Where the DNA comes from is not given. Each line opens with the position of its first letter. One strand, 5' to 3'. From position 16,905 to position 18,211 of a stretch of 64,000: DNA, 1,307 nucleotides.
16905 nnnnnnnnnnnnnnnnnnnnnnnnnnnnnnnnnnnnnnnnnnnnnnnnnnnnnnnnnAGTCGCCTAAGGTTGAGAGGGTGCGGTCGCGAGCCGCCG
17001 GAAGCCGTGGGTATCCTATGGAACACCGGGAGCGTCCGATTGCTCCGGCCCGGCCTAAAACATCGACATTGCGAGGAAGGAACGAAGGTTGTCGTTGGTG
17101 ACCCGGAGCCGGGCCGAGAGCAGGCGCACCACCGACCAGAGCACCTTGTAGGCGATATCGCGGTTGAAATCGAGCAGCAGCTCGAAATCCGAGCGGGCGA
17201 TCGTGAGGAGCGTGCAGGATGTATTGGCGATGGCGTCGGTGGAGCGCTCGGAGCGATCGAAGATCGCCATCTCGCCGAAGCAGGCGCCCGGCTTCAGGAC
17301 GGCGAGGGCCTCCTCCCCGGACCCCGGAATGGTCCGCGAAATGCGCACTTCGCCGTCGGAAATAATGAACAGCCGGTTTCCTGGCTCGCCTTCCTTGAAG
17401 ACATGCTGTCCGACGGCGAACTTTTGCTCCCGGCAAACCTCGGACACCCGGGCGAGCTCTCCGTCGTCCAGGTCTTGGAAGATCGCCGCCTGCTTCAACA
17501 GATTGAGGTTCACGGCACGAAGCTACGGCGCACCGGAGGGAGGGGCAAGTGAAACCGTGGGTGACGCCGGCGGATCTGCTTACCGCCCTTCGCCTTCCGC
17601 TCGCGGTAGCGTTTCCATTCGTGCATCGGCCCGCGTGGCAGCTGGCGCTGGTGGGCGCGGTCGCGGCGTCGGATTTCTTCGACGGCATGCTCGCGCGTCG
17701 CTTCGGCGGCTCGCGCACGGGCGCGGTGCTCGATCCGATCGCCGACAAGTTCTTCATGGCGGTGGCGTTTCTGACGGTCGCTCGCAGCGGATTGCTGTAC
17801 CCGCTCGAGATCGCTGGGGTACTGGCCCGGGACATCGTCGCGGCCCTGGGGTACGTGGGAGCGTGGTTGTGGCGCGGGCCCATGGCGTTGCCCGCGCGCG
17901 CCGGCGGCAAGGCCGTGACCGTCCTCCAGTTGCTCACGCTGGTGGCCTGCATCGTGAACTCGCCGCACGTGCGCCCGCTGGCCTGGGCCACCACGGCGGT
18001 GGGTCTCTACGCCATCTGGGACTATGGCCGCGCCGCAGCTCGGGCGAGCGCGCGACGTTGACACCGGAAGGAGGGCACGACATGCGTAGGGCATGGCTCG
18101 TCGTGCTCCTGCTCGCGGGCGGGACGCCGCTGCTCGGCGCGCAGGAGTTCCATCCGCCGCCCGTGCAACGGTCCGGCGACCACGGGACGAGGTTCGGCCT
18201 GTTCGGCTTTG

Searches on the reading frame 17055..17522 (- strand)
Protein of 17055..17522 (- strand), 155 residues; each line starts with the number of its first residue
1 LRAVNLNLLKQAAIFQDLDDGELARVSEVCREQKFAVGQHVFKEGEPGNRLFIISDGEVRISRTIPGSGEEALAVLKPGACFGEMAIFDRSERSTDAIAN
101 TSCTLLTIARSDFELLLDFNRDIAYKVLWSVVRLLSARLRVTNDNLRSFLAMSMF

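Call 69: search_protein_families(library=pfam, proteins=[window:17055-17522:-], max_evalue=0.00001)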
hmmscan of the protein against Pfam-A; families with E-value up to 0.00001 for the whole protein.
window:17055-17522:- (155 aa): 1 family
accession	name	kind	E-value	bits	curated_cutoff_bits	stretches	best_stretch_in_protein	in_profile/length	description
PF00027.35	cNMP_binding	-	1.1e-22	80.3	27.5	1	33-117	2-86/89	Cyclic nucleotide-binding domain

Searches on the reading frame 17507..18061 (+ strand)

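Call 69: search_protein_families(library=pfam, proteins=[window:17507-18061:+], max_evalue=0.00001)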
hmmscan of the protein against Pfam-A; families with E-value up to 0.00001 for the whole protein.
window:17507-18061:+ (184 aa): 1 family
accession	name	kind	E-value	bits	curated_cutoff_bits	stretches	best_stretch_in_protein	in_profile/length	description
PF01066.26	CDP-OH_P_transf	-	1.5e-17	64.9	22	1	22-164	4-148/152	CDP-alcohol phosphatidyltransferase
